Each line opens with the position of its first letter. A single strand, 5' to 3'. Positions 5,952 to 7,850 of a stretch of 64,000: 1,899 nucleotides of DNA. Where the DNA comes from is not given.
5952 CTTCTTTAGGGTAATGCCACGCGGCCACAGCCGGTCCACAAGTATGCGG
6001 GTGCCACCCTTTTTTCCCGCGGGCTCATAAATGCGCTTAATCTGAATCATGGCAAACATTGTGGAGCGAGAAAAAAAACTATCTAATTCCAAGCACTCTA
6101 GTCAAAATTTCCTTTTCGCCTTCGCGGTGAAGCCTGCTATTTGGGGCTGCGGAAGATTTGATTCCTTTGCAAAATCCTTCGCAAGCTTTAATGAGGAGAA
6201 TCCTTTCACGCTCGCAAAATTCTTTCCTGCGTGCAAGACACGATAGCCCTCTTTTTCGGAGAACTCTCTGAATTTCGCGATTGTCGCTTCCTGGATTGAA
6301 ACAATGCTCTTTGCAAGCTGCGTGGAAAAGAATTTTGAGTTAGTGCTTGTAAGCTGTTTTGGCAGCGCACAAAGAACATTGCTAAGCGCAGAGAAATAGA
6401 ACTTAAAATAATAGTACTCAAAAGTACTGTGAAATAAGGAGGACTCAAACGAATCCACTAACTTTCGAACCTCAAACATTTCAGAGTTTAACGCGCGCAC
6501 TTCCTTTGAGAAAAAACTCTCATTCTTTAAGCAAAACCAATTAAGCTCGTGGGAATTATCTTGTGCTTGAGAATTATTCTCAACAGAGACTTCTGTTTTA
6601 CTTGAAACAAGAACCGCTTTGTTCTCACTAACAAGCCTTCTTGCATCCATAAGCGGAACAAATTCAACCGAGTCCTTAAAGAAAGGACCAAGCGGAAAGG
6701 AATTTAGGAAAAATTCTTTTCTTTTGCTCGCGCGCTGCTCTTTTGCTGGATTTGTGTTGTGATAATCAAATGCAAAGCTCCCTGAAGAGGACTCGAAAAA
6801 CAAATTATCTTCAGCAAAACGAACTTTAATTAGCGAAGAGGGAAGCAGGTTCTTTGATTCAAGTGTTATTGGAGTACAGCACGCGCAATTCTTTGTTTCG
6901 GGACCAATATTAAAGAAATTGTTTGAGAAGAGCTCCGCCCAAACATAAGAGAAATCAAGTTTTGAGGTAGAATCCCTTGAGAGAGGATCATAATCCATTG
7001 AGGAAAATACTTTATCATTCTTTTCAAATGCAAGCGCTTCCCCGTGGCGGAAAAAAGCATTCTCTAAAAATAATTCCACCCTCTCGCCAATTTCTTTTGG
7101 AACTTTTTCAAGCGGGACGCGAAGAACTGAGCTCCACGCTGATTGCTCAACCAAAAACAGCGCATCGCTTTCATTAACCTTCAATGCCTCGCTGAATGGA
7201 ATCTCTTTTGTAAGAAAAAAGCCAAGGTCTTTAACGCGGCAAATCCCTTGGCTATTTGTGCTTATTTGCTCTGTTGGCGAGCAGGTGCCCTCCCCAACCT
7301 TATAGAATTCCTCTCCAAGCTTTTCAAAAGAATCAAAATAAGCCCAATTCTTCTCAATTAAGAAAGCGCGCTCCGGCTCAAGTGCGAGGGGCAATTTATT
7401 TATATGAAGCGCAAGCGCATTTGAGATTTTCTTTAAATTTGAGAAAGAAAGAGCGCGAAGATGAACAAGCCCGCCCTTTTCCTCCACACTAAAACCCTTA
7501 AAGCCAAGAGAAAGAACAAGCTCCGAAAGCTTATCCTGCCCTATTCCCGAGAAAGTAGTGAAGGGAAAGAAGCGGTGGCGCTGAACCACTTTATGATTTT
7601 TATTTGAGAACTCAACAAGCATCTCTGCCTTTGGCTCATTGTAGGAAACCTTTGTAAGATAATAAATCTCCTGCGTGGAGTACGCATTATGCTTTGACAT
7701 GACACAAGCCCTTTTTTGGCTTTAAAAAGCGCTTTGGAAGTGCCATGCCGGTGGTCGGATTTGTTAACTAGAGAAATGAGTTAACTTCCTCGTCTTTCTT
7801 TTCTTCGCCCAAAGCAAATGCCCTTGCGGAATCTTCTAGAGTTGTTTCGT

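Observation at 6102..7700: Truncated family-B DNA polymerase homologue with substituted catalytic motifs, embedded next to herA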

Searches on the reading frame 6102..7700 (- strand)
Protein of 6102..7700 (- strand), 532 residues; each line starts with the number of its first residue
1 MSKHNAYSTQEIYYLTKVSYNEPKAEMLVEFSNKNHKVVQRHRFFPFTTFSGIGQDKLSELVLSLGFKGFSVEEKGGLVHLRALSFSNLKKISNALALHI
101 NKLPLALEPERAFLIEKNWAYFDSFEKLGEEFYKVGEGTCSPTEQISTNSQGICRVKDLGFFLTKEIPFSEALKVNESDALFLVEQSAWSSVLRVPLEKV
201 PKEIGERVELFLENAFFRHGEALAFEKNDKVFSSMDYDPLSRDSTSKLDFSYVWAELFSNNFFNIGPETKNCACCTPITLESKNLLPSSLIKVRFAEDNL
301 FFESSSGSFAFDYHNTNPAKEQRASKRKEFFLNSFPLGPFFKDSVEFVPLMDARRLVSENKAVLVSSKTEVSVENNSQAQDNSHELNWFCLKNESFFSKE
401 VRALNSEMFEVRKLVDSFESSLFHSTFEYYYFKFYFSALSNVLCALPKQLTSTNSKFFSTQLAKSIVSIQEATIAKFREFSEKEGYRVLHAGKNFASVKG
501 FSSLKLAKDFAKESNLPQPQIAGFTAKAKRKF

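Call 3: search_protein_families(library=pfam, proteins=[window:6102-7700:-], max_evalue=1)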
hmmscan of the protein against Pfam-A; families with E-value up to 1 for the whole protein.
window:6102-7700:- (532 aa): 0 families

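Call 4: search_protein_families(library=ncbifam, proteins=[window:6102-7700:-], max_evalue=1)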
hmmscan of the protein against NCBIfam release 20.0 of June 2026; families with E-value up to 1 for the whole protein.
window:6102-7700:- (532 aa): 1 family
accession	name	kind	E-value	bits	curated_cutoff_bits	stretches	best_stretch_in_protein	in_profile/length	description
NF004422.0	PRK05762.1-4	equivalog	0.08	11.3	1103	1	438-491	495-548/789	DNA polymerase II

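Call 5: search_solved_structures(query=window:6102-7700:-, max_evalue=10, show_alignments=3)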
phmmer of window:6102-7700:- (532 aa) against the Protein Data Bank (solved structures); distinct sequences matched with E-value up to 10: 0.

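Call 6: find_homologous_proteins(query=window:6102-7700:-, max_evalue=0.001)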
Query window:6102-7700:- (532 aa): 83 proteins with E <= 0.001 among 8000 candidates.
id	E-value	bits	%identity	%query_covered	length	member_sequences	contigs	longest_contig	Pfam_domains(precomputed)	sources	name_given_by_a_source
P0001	0.0e+0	1173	100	100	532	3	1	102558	-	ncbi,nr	ncbi:Uncharacterised protein [uncultured archaeon]|nr:Uncharacterised protein [uncultured archaeon]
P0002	0.0e+0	1060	89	100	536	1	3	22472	-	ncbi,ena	-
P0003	0.0e+0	1058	90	100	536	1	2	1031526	-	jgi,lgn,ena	-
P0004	4.3e-239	813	71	100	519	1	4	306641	-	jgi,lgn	-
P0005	1.7e-206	705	63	98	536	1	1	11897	-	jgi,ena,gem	-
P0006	1.4e-201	689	60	100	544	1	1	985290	-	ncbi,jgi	ncbi:MAG: hypothetical protein WC821_02690 [archaeon]|jgi:hypothetical protein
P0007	2.2e-201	688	62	98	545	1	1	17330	-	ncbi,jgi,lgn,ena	ncbi:MAG: hypothetical protein WCI04_01580 [archaeon]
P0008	5.1e-201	687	62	98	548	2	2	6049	-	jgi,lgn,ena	-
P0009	8.5e-201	686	62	98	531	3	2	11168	-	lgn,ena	-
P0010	3.5e-199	681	62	98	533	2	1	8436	-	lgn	-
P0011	1.0e-196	673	62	98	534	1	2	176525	-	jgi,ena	-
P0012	2.5e-196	672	62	98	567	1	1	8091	-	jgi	jgi:hypothetical protein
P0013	1.3e-195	669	61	97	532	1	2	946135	-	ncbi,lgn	-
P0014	2.1e-194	665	60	99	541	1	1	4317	-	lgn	-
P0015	6.0e-194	664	60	98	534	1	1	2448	-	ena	-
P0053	6.0e-120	420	43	97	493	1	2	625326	-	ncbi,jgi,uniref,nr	ncbi:MAG: hypothetical protein HON47_04620 [Candidatus Diapherotrites archaeon]|jgi:hypothetical pro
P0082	6.3e-42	162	28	96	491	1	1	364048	-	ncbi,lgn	-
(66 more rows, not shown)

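Call 8: search_solved_structures(query=A1, max_evalue=10, show_alignments=4)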
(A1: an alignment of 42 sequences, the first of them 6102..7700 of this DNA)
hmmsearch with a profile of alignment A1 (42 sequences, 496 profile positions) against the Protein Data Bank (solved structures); distinct sequences matched with E-value up to 10: 1.
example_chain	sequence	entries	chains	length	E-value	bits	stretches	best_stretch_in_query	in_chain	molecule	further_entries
5mdn_A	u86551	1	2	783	0.0057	18.7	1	368-471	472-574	DNA polymerase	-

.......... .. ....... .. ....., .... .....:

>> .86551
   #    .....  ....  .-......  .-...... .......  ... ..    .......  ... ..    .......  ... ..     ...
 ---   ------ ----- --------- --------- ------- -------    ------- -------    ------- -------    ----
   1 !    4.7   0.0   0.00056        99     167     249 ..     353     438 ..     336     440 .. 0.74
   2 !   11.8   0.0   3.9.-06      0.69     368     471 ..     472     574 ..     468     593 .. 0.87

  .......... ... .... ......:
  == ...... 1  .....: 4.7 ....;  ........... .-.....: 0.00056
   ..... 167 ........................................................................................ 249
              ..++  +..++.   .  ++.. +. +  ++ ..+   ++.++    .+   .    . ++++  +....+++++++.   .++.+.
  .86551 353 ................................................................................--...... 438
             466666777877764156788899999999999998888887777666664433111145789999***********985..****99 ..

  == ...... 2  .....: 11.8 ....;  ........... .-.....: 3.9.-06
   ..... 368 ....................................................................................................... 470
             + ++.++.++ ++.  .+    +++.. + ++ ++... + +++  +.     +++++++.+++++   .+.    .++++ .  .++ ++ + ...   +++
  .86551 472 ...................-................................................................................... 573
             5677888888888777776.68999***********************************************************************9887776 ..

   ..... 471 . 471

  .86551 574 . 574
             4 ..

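Call 10: find_encoding_contigs(protein=P0006, flank=8000, max_places=2)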
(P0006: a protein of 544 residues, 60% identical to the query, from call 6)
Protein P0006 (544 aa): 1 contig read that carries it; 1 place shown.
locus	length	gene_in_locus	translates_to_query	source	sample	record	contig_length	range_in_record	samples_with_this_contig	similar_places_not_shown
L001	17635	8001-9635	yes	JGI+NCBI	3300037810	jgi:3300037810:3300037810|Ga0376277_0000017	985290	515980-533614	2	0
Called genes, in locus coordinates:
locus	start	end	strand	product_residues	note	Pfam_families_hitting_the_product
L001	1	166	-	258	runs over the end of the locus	PF00009:GTP_EFTU (faint), PF00350:Dynamin_N (faint), PF10662:PduV-EutP (faint), PF02421:FeoB_N (weak), PF03193:RsgA_GTPase, PF01926:MMR_HSR1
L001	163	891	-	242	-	-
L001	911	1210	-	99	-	PF01981:PTH2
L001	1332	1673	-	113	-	-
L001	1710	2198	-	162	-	PF01592:NifU_N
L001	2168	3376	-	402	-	PF00266:Aminotran_5, PF01212:Beta_elim_lyase (weak)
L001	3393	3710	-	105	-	PF01022:HTH_5, PF01978:TrmB (weak)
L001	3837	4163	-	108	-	-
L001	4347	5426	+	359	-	PF09376:NurA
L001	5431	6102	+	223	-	PF00702:Hydrolase, PF12710:HAD (weak), PF13419:HAD_2, PF13242:Hydrolase_like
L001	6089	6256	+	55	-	-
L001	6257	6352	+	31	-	-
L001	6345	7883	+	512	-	PF01935:DUF87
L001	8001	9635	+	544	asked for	-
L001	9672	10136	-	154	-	PF00293:NUDIX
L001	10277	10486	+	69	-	PF01192:RNA_pol_Rpb6 (weak)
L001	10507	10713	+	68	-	PF00833:Ribosomal_S17e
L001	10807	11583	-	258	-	PF00535:Glycos_transf_2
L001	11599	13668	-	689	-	PF02463:SMC_N, PF13175:AAA_15, PF13476:AAA_23, PF13555:AAA_29 (weak), PF04423:Rad50_zn_hook (weak), PF13558:SbcC_Walker_B (weak)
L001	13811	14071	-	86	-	PF00736:EF1_GNE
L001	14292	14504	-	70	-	-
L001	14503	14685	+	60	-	-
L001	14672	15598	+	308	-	-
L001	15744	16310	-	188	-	PF00132:Hexapep (weak)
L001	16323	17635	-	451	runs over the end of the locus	PF01909:NTP_transf_2 (weak), PF09249:tRNA_NucTransf2, PF21133:CAA_C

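Call 11: find_encoding_contigs(protein=P0053, flank=8000, max_places=2)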
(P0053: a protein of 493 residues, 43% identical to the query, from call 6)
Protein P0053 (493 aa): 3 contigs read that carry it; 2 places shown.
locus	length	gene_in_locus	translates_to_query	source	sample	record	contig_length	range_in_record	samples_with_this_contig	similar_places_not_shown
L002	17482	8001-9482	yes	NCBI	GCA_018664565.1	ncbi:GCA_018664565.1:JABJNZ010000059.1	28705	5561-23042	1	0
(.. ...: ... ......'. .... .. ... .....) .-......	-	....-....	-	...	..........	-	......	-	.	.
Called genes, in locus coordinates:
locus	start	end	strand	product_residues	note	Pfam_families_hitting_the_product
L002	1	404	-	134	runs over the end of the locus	PF01592:NifU_N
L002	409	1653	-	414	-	PF00266:Aminotran_5, PF00155:Aminotran_1_2 (weak), PF01212:Beta_elim_lyase, PF00282:Pyridoxal_deC (weak)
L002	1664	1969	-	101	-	PF01022:HTH_5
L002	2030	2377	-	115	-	-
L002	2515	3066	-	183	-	-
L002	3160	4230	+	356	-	PF09376:NurA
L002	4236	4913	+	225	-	PF00702:Hydrolase, PF13419:HAD_2, PF13242:Hydrolase_like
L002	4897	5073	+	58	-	-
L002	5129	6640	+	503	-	PF01935:DUF87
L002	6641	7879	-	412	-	PF00710:Asparaginase, PF17763:Asparaginase_C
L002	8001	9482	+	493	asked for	-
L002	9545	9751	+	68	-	PF01192:RNA_pol_Rpb6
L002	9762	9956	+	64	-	PF00833:Ribosomal_S17e (weak)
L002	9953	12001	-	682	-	PF02463:SMC_N, PF13476:AAA_23, PF13555:AAA_29 (weak), PF13304:AAA_21 (faint), PF02463:SMC_N (weak), PF13558:SbcC_Walker_B (weak)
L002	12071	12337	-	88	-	PF00736:EF1_GNE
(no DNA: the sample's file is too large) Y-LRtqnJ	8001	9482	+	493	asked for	-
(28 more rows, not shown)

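Call 12: find_encoding_contigs(protein=P0082, flank=8000, max_places=2)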
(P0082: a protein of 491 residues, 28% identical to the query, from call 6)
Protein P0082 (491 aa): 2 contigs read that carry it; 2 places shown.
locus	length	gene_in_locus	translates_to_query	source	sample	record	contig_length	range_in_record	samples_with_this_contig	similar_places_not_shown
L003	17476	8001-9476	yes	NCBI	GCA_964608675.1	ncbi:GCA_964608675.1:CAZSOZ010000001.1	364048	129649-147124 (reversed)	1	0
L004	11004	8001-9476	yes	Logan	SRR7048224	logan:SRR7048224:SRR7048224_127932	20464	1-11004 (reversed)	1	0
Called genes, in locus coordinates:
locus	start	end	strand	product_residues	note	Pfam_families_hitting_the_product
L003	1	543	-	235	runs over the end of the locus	-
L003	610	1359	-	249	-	PF00009:GTP_EFTU (faint), PF03193:RsgA_GTPase, PF02421:FeoB_N (weak), PF01926:MMR_HSR1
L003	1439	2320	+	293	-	-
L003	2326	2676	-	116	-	PF01981:PTH2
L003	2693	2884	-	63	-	-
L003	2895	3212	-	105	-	-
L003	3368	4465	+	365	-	PF09376:NurA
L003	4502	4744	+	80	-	-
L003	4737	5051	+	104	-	PF02452:PemK_toxin (weak)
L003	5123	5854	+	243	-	PF00702:Hydrolase, PF13419:HAD_2, PF13242:Hydrolase_like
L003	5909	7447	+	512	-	PF01935:DUF87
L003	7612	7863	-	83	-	PF17723:RHH_8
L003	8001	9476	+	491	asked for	-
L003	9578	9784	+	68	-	PF01192:RNA_pol_Rpb6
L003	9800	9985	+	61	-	PF00833:Ribosomal_S17e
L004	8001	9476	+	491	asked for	-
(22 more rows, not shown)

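Call 13: predict_structure(alignment_id=A1)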
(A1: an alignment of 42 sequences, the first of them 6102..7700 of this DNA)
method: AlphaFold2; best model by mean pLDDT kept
length: 532 residues; sequences in the alignment: 42
mean_pLDDT: 87.2   pTM: 0.85
mean pLDDT of the five models: 87.2, 86.4, 85.8, 85.8, 84.6
residues with pLDDT >= 90: 367; 70-90: 99; 50-70: 29; < 50: 37
segments of 3 or more residues with pLDDT < 50: 1-7, 139-154, 369-379, 530-532
pLDDT, mean of each block of 10 residues (from residue 1): 48 95 97 94 97 94 95 94 97 94 95 96 91 72 43 63 87 93 96 97 96 96 77 61 84 89 89 91 93 95 92 92 94 91 94 94 77 46 85 93 92 89 83 96 93 90 91 93 91 87 92 93 72 42
secondary structure, 60 per line:
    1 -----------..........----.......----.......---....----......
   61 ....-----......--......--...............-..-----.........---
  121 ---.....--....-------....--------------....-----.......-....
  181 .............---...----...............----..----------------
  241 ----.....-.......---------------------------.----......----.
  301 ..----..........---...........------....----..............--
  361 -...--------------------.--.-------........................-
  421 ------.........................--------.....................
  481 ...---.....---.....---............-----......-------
elements in order: E12-21 E26-32 E37-43 E47-50 H55-64 E70-75 E78-83 H86-100 H109-117 E124-128 E131-134 H142-145 H160-163 H169-175 H177-193 H204-218 E245-249 H251-257 E290-295 E300-302 H307-316 H320-330 E337-340 E345-349 H350-358 E362-364 H396-419 H427-451 H460-483 E487-491 E495-499 H503-514 E520-525

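Call 15: fold_search(model_id=the predicted structure, library=pdb)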
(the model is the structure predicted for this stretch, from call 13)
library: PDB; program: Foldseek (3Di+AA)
matches with E <= 10: 714; with E <= 0.001: 224
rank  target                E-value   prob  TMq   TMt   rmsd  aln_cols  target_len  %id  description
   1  5mdn_A                1.1e-11  1.00  0.50  0.36  13.2       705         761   11  Structure of the family B DNA polymerase from the hyperthermophilic archaeon Pyrobaculum calidifontis (released 2016-12-14)
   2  4flu_A                3.9e-11  1.00  0.44  0.33  15.0       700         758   10  Pyrococcus abyssi B family DNA polymerase bound to a dsDNA, in edition mode (released 2012-08-29)
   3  4flv_A                5.4e-11  1.00  0.44  0.33  15.1       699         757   10  Pyrococcus abyssi B family DNA polymerase bound to a dsDNA, in edition mode (released 2012-08-29)
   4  4flt_A                8.5e-11  1.00  0.45  0.33  15.0       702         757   10  Pyrococcus abyssi B family DNA polymerase bound to a dsDNA, in edition mode (released 2012-08-29)
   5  2xhb_A                1.2e-10  1.00  0.47  0.35  13.2       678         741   11  Crystal structure of DNA polymerase from Thermococcus gorgonarius in complex with hypoxanthine-containing DNA (released 2010-07-21)
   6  4flz_A                1.3e-10  1.00  0.46  0.34  14.7       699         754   10  Pyrococcus abyssi B family DNA polymerase bound to a dsDNA, in edition mode (released 2012-08-29)
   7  6wyb_A                1.4e-10  1.00  0.45  0.33  15.1       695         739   11  RTX (Reverse Transcription Xenopolymerase) in complex with an RNA/DNA hybrid (released 2020-08-19)
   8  1tgo                  1.6e-10  1.00  0.50  0.36  14.1       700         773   11  THERMOSTABLE B TYPE DNA POLYMERASE FROM THERMOCOCCUS GORGONARIUS (released 1999-03-22)
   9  2vwj_A                1.7e-10  1.00  0.48  0.36  14.4       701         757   11  Uracil Recognition in Archaeal DNA Polymerases Captured by X-ray Crystallography. (released 2008-07-22)
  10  4ahc_B                1.9e-10  1.00  0.48  0.36  14.4       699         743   12  Crystal Structure of an Evolved Replicating DNA Polymerase (released 2012-03-07)
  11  4fly_A                3.0e-10  1.00  0.47  0.35  14.7       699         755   10  Pyrococcus abyssi B family DNA polymerase bound to a dsDNA, in edition mode (released 2012-08-29)
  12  1qht                  4.1e-10  1.00  0.46  0.36  14.4       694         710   11  DNA POLYMERASE FROM THERMOCOCCUS SP. 9ON-7 ARCHAEON (released 2000-05-26)
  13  7b0f_A                4.7e-10  1.00  0.49  0.37  13.1       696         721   11  TgoT_6G12 Binary complex (released 2020-12-30)
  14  4fm2_A                4.7e-10  1.00  0.47  0.35  13.4       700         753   10  Pyrococcus abyssi B family DNA polymerase (triple mutant) bound to a dsDNA, in edition mode (released 2012-08-29)
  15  4k8x_A                5.5e-10  1.00  0.46  0.34  14.8       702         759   11  Binary complex of 9N DNA polymerase in the replicative state (released 2013-06-26)
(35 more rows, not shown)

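Call 18: search_protein_families(library=pfam, alignment_id=A1, max_evalue=1)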
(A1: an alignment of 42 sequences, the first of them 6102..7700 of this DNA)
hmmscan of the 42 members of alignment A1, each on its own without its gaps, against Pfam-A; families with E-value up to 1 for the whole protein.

A. member 1, window:6102-7700:- (532 aa): 0 families

B. families by the number of members that match (of 42 scanned): 17 families
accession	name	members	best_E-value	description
PF24240.1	DUF7448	2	0.13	Domain of unknown function (DUF7448)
PF09494.16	Slx4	1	0.0088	Slx4 endonuclease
PF17406.7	Nrap_D5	1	0.021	Nrap protein PAP/OAS1-like domain 5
PF08807.15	DUF1798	1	0.027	Bacterial domain of unknown function (DUF1798)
PF12251.13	SNAPC3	1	0.031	snRNA-activating protein complex (SNAPc), subunit 3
PF22090.1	Gins51_C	1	0.032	Gins51, C-terminal domain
PF19164.5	DUF5846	1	0.037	Family of unknown function (DUF5846)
PF22099.1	MRS2-like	1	0.039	Magnesium transporter MRS2-like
PF25364.1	PH_NDK7_N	1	0.066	Nucleoside diphosphate kinase 7 N-terminal PH domain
PF02903.20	Alpha-amylase_N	1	0.072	Alpha amylase, N-terminal ig-like domain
PF21581.3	SCD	1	0.072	Stromalin conservative domain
PF15998.10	DUF4773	1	0.078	Domain of unknown function (DUF4773)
PF15257.11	DUF4590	1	0.084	Domain of unknown function (DUF4590)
PF22218.1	SAS-6_C_CC_2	1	0.11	SAS-6, C-terminal coiled coil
PF09402.16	MSC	1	0.17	Man1-Src1p-C-terminal domain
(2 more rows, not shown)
